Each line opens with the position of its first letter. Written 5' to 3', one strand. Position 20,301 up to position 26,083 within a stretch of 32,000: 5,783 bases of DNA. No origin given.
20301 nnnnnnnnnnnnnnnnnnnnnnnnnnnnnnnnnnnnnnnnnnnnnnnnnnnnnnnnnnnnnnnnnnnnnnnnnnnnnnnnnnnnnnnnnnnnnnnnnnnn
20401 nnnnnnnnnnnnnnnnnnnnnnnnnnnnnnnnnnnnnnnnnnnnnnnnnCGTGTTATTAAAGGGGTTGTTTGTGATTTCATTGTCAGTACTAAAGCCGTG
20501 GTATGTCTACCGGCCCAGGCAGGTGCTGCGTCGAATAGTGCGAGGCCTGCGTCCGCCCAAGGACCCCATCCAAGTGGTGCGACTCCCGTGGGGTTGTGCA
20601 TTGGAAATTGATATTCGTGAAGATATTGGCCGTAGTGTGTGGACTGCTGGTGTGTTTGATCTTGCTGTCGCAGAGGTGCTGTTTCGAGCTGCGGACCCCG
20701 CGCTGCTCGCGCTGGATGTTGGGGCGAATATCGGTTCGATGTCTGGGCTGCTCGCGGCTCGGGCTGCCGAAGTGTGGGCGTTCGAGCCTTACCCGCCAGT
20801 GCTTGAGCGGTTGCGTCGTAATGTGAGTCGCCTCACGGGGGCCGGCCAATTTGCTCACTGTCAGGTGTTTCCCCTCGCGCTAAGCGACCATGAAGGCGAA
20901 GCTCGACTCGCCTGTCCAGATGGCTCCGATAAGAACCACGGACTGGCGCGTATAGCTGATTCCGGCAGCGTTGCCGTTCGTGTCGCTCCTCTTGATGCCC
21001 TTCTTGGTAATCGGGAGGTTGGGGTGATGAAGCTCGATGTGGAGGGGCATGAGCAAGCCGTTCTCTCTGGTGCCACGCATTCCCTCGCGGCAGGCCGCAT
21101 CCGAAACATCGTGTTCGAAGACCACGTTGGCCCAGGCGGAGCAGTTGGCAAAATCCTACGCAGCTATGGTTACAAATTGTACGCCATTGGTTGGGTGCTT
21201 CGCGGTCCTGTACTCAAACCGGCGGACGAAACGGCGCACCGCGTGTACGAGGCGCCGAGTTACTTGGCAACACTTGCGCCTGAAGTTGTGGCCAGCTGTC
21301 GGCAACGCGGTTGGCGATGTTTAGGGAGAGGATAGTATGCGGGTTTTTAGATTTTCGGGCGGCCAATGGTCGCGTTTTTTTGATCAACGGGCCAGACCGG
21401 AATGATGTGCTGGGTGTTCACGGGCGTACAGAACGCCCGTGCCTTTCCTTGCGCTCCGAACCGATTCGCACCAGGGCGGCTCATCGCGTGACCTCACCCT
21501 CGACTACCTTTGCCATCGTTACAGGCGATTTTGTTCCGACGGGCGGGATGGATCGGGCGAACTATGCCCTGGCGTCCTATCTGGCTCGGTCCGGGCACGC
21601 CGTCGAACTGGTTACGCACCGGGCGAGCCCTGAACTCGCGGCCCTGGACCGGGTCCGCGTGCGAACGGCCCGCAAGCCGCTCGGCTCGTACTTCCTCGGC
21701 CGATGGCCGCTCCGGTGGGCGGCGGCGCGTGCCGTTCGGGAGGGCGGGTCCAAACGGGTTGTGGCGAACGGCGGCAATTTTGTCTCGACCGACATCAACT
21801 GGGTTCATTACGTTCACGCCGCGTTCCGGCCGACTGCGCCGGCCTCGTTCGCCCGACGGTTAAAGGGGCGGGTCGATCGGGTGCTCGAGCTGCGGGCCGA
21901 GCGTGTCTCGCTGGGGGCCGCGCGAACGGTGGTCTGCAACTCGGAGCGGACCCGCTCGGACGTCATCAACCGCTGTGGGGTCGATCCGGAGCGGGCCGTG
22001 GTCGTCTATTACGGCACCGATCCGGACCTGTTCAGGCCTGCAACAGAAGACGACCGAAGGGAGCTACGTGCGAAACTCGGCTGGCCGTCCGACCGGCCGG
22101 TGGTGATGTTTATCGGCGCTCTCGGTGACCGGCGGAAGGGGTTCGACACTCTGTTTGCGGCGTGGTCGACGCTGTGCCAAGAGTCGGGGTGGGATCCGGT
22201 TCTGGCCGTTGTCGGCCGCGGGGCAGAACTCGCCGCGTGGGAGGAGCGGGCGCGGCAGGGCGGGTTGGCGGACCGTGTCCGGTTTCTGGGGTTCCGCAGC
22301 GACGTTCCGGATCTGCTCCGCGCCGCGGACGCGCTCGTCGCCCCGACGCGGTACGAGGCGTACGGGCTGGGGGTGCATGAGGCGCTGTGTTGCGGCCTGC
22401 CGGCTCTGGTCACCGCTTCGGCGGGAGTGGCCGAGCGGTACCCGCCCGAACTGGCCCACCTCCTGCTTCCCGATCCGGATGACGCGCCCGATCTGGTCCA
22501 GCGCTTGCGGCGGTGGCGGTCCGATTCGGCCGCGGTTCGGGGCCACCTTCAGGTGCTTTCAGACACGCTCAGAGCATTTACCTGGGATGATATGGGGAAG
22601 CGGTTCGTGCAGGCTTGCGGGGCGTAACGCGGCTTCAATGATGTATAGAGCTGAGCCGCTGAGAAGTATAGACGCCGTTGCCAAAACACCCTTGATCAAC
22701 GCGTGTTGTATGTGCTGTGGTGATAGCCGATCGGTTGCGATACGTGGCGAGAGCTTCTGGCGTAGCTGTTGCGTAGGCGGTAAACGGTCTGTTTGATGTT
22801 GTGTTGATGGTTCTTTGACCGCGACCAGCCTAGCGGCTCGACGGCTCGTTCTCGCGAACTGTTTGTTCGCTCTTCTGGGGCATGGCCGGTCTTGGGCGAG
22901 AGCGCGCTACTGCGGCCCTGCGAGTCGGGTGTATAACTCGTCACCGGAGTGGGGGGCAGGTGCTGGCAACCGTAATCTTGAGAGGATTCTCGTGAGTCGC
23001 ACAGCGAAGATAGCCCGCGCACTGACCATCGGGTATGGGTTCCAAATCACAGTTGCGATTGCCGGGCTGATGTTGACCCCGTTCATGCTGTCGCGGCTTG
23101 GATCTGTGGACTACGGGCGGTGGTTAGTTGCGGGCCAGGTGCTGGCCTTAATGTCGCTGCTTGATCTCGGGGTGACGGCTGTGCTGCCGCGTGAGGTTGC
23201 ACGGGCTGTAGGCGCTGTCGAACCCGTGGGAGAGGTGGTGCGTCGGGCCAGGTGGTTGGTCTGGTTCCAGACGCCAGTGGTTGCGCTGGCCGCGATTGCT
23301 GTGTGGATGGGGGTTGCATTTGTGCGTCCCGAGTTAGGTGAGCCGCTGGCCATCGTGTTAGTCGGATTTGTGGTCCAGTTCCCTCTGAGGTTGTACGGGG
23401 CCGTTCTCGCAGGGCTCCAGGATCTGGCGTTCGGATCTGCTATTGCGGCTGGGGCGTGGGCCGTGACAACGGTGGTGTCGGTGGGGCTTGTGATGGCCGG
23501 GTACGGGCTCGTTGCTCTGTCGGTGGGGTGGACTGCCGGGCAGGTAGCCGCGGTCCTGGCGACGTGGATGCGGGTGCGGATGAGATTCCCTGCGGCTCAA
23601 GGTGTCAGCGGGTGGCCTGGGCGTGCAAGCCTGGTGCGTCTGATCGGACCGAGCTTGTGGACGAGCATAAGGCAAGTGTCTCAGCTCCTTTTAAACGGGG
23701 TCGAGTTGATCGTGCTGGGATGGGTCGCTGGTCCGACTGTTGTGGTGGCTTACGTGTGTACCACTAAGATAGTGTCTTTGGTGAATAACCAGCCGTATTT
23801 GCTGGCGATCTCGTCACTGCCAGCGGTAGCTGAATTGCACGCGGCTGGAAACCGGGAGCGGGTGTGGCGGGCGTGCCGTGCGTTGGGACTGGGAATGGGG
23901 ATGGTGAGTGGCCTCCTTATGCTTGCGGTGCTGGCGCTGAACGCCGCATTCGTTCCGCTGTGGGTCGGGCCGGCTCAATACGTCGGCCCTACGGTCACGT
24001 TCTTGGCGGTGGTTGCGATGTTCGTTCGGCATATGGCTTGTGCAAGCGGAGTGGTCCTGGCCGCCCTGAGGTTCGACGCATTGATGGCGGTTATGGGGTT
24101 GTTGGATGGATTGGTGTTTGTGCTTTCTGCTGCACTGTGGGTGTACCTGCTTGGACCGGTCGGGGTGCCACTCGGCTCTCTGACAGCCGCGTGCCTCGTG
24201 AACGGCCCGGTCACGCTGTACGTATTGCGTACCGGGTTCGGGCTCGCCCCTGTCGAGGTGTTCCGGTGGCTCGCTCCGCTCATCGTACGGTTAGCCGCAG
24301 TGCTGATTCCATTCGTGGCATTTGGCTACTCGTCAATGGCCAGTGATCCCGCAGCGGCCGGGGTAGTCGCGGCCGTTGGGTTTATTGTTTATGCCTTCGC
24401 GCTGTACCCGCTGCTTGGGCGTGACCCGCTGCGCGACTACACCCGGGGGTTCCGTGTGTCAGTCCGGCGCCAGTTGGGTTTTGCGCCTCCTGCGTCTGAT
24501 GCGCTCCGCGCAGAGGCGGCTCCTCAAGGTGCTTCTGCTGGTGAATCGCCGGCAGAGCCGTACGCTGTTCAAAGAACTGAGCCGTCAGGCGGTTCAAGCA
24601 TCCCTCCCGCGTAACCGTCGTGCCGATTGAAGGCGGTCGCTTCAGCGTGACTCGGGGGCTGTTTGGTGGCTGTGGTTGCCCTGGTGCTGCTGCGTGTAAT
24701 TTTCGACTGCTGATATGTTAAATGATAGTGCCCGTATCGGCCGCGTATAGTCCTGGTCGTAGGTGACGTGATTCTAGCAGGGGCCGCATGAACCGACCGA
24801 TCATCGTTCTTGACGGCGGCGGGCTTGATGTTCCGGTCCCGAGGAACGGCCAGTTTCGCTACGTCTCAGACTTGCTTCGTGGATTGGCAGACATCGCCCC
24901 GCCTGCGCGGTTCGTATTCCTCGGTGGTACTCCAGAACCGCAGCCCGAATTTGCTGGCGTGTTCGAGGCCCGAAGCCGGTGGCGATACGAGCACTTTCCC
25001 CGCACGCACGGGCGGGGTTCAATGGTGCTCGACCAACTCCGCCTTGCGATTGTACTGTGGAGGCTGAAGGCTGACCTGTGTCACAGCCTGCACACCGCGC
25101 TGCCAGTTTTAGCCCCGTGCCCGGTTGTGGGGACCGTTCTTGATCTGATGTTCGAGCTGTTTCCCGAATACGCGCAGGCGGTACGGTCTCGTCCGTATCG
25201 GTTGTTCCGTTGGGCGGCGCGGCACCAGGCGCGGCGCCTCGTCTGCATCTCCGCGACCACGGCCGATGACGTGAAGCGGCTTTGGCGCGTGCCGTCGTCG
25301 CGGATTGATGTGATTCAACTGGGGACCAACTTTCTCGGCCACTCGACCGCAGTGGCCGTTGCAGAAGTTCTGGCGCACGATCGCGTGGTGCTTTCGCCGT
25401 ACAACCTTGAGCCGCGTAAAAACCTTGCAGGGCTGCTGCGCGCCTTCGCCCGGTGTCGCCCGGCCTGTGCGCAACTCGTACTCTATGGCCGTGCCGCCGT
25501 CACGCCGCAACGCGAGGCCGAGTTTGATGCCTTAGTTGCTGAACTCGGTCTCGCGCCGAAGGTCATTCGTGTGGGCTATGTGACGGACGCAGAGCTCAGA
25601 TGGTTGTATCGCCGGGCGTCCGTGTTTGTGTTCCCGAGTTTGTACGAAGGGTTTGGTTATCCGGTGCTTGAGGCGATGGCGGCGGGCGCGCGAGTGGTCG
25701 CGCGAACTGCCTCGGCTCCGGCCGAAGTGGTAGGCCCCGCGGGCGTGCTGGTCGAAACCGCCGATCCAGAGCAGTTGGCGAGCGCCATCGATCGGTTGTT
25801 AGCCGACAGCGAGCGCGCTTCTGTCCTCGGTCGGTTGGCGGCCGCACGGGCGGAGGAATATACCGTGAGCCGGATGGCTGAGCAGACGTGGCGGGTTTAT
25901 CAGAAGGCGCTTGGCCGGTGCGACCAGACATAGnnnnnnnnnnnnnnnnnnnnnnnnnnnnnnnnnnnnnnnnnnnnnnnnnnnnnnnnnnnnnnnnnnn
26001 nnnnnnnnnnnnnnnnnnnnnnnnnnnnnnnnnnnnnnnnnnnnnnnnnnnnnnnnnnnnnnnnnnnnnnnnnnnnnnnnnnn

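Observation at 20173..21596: FkbM methyltransferase cassette bracketed by ~205-bp direct repeats that duplicate the Wzy-stop / GT-start junction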

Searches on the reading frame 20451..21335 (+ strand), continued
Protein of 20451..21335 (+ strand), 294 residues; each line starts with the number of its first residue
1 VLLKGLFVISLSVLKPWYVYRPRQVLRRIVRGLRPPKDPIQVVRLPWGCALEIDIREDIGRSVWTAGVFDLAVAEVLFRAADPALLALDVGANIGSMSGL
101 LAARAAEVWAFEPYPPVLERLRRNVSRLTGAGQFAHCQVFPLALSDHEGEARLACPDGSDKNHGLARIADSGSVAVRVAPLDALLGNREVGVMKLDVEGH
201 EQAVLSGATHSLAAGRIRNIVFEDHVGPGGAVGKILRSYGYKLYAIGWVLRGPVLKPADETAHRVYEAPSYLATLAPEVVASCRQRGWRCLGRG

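Call 29: find_related_loci(query=A3, collection=metagenome_contigs, flank=4000)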
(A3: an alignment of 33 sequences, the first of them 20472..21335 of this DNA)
Query A3 (287 aa) in metagenome_contigs; peptide patterns used: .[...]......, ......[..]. (x = any residue, [..] = any of these).
600 stretches matched a pattern (row limit reached: there are more); 456 encode a relative of the query (tblastn E <= 1e-3); the best 80 are kept; 80 distinct loci.
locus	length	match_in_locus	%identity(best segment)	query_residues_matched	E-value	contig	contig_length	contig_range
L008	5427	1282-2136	56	5-286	2e-101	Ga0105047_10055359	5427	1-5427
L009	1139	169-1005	56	7-284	2e-105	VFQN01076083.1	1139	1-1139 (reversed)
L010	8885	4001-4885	44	2-284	2e-58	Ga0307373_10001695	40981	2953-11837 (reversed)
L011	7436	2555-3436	40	4-285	2e-57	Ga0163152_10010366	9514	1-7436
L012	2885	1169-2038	43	8-284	7e-58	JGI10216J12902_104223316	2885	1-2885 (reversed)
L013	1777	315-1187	44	6-284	2e-58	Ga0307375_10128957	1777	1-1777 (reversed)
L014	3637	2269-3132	37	5-284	1e-54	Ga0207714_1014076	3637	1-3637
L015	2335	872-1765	39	1-285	5e-55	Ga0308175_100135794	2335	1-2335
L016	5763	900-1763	37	6-284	1e-53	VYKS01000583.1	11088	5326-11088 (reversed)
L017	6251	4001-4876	40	8-287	3e-53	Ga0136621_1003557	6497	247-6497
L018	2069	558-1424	39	1-284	8e-53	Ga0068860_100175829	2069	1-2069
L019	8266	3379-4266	40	8-284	1e-50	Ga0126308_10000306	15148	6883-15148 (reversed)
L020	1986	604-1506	38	4-286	1e-50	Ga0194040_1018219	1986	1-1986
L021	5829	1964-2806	42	8-285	1e-49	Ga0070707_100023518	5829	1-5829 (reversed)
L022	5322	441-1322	39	8-285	8e-50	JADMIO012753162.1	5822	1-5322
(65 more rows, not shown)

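Call 56: search_dna_similar(query=window:20472-21335:+, collection=plasmids, mode=protein, max_rows=8)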
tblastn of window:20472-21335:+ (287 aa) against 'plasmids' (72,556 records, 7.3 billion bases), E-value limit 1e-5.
Records with a match: 42; places in all: 43; records where one place covers at least 80% of the query: 1.
Best place of each record, by identity: <60% 42.
By first word of the organism name: Azospirillum 14; Rhizobium 5; Sinorhizobium 5; Streptomyces 4; Burkholderia 2; Haladaptatus 2; Halotia 1; Paracoccus 1; Thalassobaculum 1; Indioceanicola 1; and 6 more.
By predicted mobility (MOB-suite, as given by PLSDB): non-mobilizable 33; mobilizable 7; conjugative 2.
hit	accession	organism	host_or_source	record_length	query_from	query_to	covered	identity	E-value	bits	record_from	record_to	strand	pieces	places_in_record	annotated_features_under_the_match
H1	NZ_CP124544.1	Halotia branconii CENA392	Monoisolate,Whale bone on the ...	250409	6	284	97%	34.6%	5e-47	175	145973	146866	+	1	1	FkbM family methyltransferase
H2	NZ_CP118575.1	Streptomyces sp. WZ-12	Illicium verum,Soil,soil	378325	26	248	78%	31.0%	8e-9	64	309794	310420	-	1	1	FkbM family methyltransferase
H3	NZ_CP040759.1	Paracoccus liaowanqingii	Tibetan antelope,cell culture,feces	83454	57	253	69%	34.0%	2e-9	66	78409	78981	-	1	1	FkbM family methyltransferase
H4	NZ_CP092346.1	Rhizobium gallicum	Phaseolus vulgaris,Cell culture,nodule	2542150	13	237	78%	27.6%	1e-6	57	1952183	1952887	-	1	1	none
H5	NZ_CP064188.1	Rhizobium sp. 007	Onobrychis viciifolia,cell culture,root ...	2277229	13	237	78%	27.6%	2e-6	56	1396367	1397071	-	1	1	none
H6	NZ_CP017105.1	Rhizobium gallicum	Phaseolus vulgaris,Whole ...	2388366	13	237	78%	27.6%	2e-6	56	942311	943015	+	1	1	none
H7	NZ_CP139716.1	Thalassobaculum sp. OXR-137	Bacterial Culture,hydrothermal vent ...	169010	50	250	70%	30.5%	1e-8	63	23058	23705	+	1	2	FkbM family methyltransferase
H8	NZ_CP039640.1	Azospirillum sp. TSH100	soil,soil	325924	48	241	68%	30.9%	4e-6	56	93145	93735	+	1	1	FkbM family methyltransferase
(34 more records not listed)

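Call 57: search_dna_similar(query=window:20472-21335:+, collection=phages, mode=protein, max_rows=8)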
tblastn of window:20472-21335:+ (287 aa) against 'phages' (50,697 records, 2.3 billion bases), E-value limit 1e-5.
Records with a match: 2; places in all: 2; records where one place covers at least 80% of the query: 0.
Best place of each record, by identity: <60% 2.
By first word of the organism name: Xanthomonas 1; Caudoviricetes 1.
By host as written in the record: Xanthomonas citri 1; - 1.
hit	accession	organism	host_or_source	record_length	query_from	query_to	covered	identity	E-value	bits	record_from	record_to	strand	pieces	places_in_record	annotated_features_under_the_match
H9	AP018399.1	Xanthomonas phage XacN1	Xanthomonas citri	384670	81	240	56%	30.9%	1e-6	56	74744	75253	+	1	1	FkbM family methyltransferase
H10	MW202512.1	Caudoviricetes sp.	Manatee Spring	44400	76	216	49%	32.7%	4e-7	57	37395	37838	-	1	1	methyltransferase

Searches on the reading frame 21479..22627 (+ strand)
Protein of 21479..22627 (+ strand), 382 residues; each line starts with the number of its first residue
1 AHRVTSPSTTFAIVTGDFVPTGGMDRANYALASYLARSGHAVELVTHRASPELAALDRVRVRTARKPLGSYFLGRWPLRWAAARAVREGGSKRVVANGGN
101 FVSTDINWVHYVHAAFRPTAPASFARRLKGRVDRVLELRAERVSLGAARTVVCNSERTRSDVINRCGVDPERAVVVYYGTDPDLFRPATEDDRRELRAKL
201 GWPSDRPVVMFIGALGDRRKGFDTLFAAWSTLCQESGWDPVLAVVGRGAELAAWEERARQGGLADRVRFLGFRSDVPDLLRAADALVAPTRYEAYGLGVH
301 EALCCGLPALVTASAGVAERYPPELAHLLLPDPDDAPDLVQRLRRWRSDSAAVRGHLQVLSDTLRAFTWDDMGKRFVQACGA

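Call 6: search_protein_families(library=pfam, proteins=[window:21479-22627:+], max_evalue=0.01)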
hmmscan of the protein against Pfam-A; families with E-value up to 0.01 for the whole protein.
window:21479-22627:+ (382 aa): 6 families
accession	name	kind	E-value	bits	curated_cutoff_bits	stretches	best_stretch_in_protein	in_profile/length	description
PF00534.26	Glycos_transf_1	-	7.2e-27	94.4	26.4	1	192-350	1-159/172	Glycosyl transferases group 1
PF13692.12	Glyco_trans_1_4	-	3e-25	89.6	27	1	206-346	1-139/142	Glycosyl transferases group 1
PF13439.12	Glyco_transf_4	-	1.1e-18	68.3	28.5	1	22-183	2-169/170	Glycosyltransferase Family 4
PF20706.3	GT4-conflict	-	1.8e-17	63.8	26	1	187-373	179-382/385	Family 4 Glycosyltransferase in conflict systems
PF13579.12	Glyco_trans_4_4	-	4.1e-10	40.7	29.7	1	22-179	1-158/158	Glycosyl transferase 4-like domain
PF13524.12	Glyco_trans_1_2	-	0.0011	19.4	25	1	242-354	17-124/144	Glycosyl transferase-like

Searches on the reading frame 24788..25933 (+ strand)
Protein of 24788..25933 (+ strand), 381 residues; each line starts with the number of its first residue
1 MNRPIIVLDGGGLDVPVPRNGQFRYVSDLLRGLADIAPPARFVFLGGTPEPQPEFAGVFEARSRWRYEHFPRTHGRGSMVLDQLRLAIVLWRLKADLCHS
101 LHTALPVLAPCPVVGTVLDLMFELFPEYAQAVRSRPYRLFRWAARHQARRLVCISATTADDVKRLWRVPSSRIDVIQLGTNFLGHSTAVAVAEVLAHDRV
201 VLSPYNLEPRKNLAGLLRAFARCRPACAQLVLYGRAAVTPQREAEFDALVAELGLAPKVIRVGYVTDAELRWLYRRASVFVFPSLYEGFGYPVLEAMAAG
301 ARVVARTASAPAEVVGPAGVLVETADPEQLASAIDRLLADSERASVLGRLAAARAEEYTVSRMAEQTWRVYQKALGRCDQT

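Call 6: search_protein_families(library=pfam, proteins=[window:24788-25933:+], max_evalue=0.01)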
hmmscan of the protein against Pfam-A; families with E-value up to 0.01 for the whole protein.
window:24788-25933:+ (381 aa): 6 families
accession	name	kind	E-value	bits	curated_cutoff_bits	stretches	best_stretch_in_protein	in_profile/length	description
PF13692.12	Glyco_trans_1_4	-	2e-29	103.1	27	1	206-340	9-142/142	Glycosyl transferases group 1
PF00534.26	Glycos_transf_1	-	4.2e-29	101.7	26.4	1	198-349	15-167/172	Glycosyl transferases group 1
PF13439.12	Glyco_transf_4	-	4.7e-11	43.4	28.5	1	20-180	2-166/170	Glycosyltransferase Family 4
PF20706.3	GT4-conflict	-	3.4e-06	26.8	26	1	228-342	233-359/385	Family 4 Glycosyltransferase in conflict systems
PF13524.12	Glyco_trans_1_2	-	9.6e-06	26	25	1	249-366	27-141/144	Glycosyl transferase-like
PF13579.12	Glyco_trans_4_4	-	1.4e-05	25.9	29.7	1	21-179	2-158/158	Glycosyl transferase 4-like domain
